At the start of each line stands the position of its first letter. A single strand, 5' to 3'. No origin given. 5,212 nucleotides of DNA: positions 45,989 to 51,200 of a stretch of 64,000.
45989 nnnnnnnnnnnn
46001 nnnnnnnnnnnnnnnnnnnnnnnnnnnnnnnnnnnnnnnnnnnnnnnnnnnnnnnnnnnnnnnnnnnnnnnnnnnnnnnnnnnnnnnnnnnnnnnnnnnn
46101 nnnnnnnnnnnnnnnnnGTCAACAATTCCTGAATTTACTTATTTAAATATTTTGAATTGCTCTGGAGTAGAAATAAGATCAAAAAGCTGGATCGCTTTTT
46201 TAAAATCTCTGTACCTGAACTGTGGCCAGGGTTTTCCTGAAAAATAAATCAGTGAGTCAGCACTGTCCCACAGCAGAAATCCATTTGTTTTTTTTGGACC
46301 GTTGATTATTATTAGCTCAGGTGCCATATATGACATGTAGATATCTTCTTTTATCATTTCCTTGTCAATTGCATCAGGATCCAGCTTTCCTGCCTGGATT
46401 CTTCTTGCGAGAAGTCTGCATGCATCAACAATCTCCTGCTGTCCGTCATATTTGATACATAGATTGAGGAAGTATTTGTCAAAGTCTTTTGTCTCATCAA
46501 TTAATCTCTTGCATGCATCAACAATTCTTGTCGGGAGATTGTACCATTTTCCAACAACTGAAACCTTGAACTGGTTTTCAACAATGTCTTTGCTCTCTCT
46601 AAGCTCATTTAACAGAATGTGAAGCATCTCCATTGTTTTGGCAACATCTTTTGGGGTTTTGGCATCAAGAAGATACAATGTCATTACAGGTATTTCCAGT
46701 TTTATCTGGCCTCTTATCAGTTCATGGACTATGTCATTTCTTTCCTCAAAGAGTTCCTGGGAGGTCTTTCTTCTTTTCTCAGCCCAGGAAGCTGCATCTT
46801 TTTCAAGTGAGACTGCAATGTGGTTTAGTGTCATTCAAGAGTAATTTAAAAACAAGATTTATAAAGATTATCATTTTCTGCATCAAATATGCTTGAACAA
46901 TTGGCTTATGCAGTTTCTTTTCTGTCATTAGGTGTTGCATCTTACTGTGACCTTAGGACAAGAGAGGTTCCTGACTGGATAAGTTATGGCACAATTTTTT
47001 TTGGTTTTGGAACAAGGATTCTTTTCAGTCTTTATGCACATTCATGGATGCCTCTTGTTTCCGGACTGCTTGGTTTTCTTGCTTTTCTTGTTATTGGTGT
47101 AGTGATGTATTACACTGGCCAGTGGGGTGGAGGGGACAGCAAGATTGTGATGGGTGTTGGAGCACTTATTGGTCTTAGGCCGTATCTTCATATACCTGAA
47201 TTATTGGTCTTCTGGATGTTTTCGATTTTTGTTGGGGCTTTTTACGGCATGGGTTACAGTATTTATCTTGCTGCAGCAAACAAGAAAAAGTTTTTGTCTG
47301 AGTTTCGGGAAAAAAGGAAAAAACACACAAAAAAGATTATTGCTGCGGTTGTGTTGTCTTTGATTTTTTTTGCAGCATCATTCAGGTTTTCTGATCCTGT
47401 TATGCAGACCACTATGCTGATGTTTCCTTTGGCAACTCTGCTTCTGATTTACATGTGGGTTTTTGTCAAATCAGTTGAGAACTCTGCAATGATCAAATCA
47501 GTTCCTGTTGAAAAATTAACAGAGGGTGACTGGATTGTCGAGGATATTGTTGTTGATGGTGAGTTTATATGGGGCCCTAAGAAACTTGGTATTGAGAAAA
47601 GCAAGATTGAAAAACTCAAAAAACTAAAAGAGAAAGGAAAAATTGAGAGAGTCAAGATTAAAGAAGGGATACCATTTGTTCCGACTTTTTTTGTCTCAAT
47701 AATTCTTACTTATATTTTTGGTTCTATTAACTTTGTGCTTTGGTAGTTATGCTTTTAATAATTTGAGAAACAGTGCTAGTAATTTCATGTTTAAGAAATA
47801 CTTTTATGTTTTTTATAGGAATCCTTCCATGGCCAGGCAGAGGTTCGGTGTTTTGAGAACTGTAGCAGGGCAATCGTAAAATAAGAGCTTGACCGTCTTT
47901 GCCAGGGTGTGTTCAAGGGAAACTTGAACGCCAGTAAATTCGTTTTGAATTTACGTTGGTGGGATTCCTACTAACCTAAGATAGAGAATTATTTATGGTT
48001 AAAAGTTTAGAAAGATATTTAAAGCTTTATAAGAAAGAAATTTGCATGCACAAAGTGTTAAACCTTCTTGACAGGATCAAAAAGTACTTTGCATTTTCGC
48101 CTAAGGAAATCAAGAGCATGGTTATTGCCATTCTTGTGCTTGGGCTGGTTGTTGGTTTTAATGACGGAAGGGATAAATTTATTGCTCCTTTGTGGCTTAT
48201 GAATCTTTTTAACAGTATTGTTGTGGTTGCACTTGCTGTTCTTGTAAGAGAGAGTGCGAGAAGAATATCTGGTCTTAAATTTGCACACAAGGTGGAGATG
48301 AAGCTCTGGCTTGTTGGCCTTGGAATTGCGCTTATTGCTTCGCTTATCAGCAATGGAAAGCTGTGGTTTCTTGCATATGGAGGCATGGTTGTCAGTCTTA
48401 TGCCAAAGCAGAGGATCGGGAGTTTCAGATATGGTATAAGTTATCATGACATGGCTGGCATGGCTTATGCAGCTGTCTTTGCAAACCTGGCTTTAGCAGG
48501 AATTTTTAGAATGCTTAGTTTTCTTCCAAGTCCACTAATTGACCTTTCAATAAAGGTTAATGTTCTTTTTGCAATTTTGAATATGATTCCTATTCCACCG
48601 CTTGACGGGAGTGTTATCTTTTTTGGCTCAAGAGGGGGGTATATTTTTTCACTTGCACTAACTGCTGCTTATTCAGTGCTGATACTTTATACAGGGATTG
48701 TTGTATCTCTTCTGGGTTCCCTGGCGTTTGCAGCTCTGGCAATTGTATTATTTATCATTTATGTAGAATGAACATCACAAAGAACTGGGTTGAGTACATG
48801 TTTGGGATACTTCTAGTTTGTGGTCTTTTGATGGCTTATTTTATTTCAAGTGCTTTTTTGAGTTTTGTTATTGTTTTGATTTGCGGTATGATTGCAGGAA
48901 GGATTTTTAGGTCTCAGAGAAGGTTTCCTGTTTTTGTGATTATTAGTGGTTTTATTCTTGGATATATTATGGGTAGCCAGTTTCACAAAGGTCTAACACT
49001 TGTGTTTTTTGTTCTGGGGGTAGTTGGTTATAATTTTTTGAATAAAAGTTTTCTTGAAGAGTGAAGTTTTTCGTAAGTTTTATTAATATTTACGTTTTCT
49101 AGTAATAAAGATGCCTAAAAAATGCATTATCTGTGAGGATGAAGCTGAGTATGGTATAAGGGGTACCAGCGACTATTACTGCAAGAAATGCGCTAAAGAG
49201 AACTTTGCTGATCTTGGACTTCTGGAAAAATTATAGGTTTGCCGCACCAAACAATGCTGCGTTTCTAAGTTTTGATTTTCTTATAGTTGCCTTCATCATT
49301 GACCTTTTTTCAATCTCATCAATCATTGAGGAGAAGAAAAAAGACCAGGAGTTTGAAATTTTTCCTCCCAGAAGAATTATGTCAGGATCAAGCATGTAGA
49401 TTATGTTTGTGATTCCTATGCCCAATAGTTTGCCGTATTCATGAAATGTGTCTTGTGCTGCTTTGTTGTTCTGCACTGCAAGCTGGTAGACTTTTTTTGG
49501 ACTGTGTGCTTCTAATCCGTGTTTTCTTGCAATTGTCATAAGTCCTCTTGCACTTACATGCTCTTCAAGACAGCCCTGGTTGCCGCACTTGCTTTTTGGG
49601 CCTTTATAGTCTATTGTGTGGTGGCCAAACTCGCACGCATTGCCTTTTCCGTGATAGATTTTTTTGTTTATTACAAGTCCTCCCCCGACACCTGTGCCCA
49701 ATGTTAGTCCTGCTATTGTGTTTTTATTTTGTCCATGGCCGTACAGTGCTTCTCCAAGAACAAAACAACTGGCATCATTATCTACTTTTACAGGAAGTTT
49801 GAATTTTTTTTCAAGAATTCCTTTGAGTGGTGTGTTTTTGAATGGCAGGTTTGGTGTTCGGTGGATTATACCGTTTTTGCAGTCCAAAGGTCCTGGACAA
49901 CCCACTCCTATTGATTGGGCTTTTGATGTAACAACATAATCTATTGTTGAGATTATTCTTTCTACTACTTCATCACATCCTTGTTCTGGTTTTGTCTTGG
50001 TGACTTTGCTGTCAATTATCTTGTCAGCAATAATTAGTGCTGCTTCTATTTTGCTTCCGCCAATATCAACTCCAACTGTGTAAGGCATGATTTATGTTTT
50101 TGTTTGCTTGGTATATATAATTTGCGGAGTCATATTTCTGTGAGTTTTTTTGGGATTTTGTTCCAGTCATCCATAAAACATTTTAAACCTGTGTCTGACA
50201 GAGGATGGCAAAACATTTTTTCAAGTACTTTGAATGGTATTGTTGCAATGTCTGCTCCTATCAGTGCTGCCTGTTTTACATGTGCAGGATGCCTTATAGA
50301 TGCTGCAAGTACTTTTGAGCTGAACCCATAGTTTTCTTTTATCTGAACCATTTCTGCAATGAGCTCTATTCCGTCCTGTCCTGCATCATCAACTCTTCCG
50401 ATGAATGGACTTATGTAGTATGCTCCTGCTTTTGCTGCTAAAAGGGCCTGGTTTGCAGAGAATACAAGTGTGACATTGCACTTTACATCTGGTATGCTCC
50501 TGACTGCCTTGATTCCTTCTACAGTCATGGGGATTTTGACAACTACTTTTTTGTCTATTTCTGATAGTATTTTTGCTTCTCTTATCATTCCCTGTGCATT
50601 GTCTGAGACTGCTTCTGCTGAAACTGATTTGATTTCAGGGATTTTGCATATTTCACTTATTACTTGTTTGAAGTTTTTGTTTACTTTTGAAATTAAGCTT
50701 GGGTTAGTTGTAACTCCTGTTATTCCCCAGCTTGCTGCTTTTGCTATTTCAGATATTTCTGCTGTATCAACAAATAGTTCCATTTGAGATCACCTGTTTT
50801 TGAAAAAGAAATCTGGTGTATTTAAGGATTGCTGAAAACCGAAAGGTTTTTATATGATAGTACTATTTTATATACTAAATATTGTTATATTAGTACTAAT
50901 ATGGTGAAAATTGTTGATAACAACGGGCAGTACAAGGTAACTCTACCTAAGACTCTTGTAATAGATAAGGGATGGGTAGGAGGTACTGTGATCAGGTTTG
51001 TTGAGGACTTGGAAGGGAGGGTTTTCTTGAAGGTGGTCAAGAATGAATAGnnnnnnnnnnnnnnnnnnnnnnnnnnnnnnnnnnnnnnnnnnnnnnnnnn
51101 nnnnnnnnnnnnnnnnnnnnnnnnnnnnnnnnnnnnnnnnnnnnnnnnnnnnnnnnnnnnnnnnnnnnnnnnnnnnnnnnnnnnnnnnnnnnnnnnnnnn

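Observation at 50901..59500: Tandem cassette of paralogous giant surface proteins with shuffled tail-fibre-like, LVIVD-propeller and coiled-coil modules, preceded by an AbrB-like regulator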

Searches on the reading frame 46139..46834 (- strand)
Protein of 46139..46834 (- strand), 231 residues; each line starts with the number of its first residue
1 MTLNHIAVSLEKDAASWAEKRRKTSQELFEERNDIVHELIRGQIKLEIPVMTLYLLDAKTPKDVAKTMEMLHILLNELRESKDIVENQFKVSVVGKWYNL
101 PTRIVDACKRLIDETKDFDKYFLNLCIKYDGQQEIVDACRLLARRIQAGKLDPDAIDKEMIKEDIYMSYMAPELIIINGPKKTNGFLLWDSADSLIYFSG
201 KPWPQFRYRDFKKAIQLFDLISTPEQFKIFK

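Call 73: search_protein_families(library=pfam, proteins=[window:46139-46834:-], max_evalue=0.001)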
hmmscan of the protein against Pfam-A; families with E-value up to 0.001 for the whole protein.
window:46139-46834:- (231 aa): 1 family
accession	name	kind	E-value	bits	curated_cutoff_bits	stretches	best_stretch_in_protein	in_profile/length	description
PF01255.24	Prenyltransf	-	6.9e-32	111.2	27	1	17-218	8-211/219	Putative undecaprenyl diphosphate synthase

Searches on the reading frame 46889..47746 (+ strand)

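Call 73: search_protein_families(library=pfam, proteins=[window:46889-47746:+], max_evalue=0.001)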
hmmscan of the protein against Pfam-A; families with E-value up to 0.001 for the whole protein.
window:46889-47746:+ (285 aa): 2 families
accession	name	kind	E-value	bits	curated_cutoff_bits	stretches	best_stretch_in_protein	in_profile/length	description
PF01478.23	Peptidase_A24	-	1.1e-13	51.9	26.5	1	9-121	2-104/104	Type IV leader peptidase family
PF06819.16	Arc_PepC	-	0.00017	22.2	23.4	0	223-253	75-105/110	Archaeal Peptidase A24 C-terminal Domain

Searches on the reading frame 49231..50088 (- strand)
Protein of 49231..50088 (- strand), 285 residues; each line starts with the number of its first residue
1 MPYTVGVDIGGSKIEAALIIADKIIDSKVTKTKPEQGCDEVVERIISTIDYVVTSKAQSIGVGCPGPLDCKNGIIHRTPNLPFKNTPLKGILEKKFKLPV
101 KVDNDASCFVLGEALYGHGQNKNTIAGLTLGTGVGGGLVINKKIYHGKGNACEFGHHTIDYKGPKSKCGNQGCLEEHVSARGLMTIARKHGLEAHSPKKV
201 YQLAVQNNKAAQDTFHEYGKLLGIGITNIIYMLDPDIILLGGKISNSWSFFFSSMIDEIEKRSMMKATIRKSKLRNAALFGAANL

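Call 73: search_protein_families(library=pfam, proteins=[window:49231-50088:-], max_evalue=0.001)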
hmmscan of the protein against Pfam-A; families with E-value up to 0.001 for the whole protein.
window:49231-50088:- (285 aa): 1 family
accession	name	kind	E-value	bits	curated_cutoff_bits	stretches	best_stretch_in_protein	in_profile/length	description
PF00480.26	ROK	-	1.4e-60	205.8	22.9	1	4-284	1-289/294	ROK family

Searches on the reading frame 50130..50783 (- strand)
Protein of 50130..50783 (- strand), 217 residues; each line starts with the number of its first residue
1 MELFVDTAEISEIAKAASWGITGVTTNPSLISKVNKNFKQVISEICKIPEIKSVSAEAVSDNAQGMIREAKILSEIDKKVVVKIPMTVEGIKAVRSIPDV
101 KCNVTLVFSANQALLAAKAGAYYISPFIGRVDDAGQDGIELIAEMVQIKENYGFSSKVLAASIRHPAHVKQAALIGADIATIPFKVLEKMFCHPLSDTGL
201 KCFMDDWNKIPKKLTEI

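Call 73: search_protein_families(library=pfam, proteins=[window:50130-50783:-], max_evalue=0.001)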
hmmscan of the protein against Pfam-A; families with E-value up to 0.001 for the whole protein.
window:50130-50783:- (217 aa): 1 family
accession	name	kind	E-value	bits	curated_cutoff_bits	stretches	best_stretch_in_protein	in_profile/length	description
PF00923.25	TAL_FSA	-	2.4e-55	188.4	27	1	3-210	1-281/285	Transaldolase/Fructose-6-phosphate aldolase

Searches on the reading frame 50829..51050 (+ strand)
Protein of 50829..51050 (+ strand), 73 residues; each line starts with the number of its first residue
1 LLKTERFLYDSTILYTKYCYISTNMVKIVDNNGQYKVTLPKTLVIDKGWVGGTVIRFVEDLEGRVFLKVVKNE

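Call 4: search_protein_families(library=pfam, proteins=[window:50829-51050:+], max_evalue=0.1)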
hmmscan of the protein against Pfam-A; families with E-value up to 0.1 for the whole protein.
window:50829-51050:+ (73 aa): 1 family
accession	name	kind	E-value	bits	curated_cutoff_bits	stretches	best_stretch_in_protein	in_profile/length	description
PF24313.1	Paratox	-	0.058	13.5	27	0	19-34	14-29/59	Paratox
